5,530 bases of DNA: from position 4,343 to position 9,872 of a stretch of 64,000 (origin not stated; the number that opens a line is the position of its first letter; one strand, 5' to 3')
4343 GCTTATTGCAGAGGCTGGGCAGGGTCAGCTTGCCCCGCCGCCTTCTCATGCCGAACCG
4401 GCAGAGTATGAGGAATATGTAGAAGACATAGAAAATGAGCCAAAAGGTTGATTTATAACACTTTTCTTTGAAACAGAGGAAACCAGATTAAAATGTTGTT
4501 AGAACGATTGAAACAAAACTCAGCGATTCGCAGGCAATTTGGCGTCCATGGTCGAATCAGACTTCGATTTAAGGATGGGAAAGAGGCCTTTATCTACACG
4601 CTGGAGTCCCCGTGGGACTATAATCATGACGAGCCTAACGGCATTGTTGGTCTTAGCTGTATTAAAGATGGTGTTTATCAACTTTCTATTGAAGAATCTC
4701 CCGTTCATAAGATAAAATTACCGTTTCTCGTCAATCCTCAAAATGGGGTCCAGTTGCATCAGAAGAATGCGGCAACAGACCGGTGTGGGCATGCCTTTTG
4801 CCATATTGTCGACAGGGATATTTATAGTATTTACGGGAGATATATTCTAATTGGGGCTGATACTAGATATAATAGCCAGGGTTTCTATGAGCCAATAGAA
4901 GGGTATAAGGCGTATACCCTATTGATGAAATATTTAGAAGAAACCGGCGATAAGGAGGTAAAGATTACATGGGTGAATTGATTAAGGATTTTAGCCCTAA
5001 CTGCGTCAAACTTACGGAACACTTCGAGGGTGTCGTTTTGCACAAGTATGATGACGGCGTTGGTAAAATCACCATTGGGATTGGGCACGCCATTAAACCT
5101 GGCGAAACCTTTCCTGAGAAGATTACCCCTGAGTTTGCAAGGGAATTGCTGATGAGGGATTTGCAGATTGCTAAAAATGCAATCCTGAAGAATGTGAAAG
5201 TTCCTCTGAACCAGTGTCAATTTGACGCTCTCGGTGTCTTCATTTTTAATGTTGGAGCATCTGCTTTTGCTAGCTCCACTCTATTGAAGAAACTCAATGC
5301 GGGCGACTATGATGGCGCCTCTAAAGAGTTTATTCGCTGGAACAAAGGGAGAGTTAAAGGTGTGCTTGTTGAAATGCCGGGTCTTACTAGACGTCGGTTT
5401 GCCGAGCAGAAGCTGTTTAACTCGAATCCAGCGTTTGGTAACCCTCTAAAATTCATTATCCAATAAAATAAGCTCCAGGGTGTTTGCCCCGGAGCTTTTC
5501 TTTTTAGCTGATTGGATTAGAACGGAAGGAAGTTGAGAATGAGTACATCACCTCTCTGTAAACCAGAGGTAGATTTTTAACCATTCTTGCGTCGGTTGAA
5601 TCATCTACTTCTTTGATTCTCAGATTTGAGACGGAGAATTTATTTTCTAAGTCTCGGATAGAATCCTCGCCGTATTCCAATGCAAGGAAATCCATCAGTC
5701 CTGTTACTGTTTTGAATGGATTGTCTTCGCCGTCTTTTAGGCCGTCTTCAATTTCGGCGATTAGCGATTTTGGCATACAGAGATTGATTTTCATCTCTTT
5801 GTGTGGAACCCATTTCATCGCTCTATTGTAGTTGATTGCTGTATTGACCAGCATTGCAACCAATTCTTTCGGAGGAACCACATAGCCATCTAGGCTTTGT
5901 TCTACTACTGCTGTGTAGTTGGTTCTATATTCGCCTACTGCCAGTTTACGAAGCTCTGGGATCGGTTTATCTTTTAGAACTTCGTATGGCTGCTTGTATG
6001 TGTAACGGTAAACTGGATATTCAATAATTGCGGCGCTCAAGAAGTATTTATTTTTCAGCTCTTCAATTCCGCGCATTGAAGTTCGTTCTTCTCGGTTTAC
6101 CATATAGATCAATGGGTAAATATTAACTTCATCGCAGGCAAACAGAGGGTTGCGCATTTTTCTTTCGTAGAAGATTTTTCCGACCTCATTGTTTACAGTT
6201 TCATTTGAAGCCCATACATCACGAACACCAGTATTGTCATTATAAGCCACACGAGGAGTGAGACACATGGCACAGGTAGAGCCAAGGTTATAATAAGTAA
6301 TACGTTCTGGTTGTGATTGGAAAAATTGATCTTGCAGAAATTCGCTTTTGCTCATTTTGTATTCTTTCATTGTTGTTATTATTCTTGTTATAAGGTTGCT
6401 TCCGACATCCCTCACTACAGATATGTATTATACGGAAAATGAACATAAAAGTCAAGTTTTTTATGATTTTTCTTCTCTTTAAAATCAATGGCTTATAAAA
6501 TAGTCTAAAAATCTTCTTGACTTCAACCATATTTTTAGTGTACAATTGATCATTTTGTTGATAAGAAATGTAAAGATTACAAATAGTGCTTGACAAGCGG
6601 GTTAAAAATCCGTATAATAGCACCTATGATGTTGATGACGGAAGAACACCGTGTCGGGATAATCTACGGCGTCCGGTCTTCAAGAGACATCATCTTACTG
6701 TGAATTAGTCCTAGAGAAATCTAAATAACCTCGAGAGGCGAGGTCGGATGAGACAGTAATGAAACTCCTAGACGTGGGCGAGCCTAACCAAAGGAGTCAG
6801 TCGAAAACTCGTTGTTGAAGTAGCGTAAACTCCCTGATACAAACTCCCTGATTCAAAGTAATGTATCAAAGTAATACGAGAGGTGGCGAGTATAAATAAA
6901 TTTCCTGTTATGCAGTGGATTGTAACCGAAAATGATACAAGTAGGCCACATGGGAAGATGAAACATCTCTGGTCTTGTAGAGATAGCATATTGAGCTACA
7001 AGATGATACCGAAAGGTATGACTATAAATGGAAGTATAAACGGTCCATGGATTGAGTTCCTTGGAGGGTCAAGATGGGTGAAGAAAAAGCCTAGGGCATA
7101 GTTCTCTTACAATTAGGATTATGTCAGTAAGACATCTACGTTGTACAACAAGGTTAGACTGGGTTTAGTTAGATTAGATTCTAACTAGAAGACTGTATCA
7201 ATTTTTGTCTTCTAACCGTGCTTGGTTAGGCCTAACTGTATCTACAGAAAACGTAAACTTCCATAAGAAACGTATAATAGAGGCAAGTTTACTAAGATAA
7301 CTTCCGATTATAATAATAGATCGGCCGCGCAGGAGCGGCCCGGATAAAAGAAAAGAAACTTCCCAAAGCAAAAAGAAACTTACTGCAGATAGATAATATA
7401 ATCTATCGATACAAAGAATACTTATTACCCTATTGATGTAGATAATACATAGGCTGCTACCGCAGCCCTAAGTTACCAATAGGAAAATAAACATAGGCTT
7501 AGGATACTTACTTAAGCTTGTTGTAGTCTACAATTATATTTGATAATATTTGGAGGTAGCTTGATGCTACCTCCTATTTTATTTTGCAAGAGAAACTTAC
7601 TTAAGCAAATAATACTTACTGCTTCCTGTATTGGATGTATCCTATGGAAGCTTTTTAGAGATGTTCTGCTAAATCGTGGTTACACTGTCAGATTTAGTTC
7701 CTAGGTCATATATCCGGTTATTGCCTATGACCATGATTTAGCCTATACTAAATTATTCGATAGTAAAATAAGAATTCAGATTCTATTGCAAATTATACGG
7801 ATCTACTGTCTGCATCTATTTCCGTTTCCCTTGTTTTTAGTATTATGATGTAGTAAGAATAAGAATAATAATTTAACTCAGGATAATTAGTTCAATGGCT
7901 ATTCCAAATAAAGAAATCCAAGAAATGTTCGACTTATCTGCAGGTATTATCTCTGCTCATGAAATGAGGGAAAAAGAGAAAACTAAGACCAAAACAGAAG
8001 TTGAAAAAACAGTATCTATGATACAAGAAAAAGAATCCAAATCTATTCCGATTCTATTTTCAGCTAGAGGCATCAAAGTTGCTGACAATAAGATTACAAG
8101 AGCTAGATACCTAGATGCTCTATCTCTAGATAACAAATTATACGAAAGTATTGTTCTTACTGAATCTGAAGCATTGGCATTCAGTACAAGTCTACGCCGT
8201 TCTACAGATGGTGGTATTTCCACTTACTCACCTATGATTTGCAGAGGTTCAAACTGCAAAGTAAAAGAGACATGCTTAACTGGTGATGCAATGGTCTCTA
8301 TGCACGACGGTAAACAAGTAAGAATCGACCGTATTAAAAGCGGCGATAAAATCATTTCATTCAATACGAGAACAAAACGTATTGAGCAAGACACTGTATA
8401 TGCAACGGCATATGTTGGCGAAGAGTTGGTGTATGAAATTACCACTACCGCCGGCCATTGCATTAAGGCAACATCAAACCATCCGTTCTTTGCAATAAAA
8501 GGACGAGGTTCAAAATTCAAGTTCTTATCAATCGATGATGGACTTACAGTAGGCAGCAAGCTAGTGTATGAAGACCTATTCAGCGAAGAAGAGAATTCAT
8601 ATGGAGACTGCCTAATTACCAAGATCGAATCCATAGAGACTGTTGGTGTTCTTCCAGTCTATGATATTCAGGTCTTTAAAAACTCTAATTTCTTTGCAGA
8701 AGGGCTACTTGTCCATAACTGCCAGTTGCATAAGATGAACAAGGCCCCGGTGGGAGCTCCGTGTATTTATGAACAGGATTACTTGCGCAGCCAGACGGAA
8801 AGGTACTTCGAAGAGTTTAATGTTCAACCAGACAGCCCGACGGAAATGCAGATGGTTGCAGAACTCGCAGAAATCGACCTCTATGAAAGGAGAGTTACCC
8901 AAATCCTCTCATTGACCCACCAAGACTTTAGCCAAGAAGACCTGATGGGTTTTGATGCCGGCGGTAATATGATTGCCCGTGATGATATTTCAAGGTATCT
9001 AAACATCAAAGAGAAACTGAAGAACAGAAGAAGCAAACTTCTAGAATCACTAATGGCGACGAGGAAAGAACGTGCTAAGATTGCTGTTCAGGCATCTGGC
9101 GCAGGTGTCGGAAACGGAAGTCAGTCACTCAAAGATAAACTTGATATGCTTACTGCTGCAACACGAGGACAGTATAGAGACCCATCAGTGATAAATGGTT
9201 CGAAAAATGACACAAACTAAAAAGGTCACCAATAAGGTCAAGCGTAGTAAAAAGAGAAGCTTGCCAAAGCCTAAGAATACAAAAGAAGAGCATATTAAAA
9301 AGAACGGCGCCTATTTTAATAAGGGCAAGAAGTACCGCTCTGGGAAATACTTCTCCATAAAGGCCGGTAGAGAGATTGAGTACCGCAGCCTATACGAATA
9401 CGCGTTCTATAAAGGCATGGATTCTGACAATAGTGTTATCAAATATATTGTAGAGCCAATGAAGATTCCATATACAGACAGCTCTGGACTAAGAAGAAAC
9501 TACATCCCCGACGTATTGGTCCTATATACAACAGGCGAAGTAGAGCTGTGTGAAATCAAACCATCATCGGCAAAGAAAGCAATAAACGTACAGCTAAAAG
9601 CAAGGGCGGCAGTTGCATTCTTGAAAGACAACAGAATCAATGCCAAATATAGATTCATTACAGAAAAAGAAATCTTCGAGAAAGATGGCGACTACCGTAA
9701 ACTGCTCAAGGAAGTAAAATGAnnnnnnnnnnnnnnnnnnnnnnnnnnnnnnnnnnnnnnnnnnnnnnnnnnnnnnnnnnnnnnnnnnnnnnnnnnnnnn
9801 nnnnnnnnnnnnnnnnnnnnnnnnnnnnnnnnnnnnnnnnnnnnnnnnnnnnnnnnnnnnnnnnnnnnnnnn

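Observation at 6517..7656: Consensus promoter driving about 1 kb of ORF-free, hairpin-rich sequence ending in strong terminators: candidate long phage ncRNA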

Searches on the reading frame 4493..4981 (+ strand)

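Call 24: search_protein_families(library=pfam, proteins=[window:4493-4981:+])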
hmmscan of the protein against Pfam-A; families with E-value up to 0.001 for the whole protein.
window:4493-4981:+ (162 aa): 1 family
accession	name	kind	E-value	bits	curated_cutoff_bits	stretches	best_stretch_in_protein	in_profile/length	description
PF18925.5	DUF5675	-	3.1e-05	24.2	26.7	1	28-99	20-82/114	Family of unknown function (DUF5675)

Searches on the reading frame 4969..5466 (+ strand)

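Call 11: search_protein_families(library=phrogs, proteins=[window:4969-5466:+])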
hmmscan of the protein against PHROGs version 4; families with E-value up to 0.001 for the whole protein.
window:4969-5466:+ (165 aa): 7 families
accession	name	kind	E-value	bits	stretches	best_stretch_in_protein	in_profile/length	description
phrog_7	-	lysis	5.2e-47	161.5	1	8-152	554-697/873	endolysin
phrog_33083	-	lysis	1.3e-20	74.5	1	13-152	8-142/456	endolysin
phrog_10457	-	lysis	1.6e-20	74.1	1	64-151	11-94/95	endolysin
phrog_7910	-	lysis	6.8e-12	46.8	1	60-148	5-89/96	endolysin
phrog_2083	-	head and packaging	1.5e-05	24.8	1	13-118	764-875/908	internal virion lysozyme motif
phrog_28234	-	lysis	0.00014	22.1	1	52-152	120-221/372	endolysin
phrog_13211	-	tail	0.00034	19.8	1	24-118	762-860/887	baseplate hub subunit and tail lysozyme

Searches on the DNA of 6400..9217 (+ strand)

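Call 6: search_dna_similar(query=window:6400-7900:+, collection=phages, mode=near, max_rows=30)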
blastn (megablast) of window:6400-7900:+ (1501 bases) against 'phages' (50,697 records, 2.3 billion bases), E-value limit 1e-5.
No match.

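Call 9: search_dna_similar(query=window:6400-7900:+, collection=phages, mode=distant, max_rows=40)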
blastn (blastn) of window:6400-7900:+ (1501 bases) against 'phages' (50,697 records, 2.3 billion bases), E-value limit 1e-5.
No match.

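Call 58: search_rna_families(sources=[L200, L201, L216], threshold=evalue, max_evalue=1)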
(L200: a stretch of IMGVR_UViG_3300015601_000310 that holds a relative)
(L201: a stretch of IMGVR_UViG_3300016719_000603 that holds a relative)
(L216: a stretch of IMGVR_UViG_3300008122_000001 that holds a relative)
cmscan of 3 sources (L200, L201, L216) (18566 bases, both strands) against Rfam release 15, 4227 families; matches with E-value up to 1: 1.
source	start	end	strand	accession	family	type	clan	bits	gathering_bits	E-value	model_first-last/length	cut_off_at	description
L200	1924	1983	-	RF02844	RefA9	Gene; antisense;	-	31.5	49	0.2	1-64/64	no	Enterococcus sRNA A9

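Call 73: search_rna_families(source=window, start=6400, end=7950, threshold=evalue, max_evalue=5)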
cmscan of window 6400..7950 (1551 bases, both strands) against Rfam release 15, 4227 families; matches with E-value up to 5: 3.
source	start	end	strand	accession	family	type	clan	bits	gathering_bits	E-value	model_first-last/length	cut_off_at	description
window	6626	7019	+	RF02997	HOLDH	Gene; sRNA;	-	397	319.4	3.9e-109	1-391/391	no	HOLDH RNA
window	7549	7624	-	RF02310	TtnuHACA2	Gene; snRNA; snoRNA; HACA-box;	-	23.6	100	0.7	1-121/121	no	Tetrahymena snoRNA TtnuHACA2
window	7546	7622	-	RF01431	snoR135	Gene; snRNA; snoRNA; HACA-box;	-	16.9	45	2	1-143/143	no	small nucleolar RNA snoR135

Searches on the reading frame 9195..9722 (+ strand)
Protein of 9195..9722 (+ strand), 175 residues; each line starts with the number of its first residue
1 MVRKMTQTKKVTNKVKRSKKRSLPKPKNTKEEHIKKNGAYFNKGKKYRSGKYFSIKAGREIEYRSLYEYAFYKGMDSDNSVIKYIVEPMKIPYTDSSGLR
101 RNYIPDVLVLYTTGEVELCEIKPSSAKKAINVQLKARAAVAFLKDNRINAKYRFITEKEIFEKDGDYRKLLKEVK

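Call 11: search_protein_families(library=phrogs, proteins=[window:9195-9722:+])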
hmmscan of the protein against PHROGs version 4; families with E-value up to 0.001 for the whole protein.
window:9195-9722:+ (175 aa): 3 families
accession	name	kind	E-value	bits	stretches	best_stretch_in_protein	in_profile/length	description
phrog_218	-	connector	1.7e-15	58.3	1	45-129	14-93/148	head closure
phrog_14892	-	connector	1.2e-07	33.1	1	74-150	3-77/117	head closure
phrog_22215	-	unknown function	0.00054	20.8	0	32-141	192-290/324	-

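Call 24: search_protein_families(library=pfam, proteins=[window:9195-9722:+])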
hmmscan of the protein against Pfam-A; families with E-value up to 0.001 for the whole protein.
window:9195-9722:+ (175 aa): 1 family
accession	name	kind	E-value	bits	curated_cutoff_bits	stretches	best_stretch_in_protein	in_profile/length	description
PF08722.17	Tn7_TnsA-like_N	-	1.4e-10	42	26.5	1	78-157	1-85/85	TnsA-like endonuclease N terminal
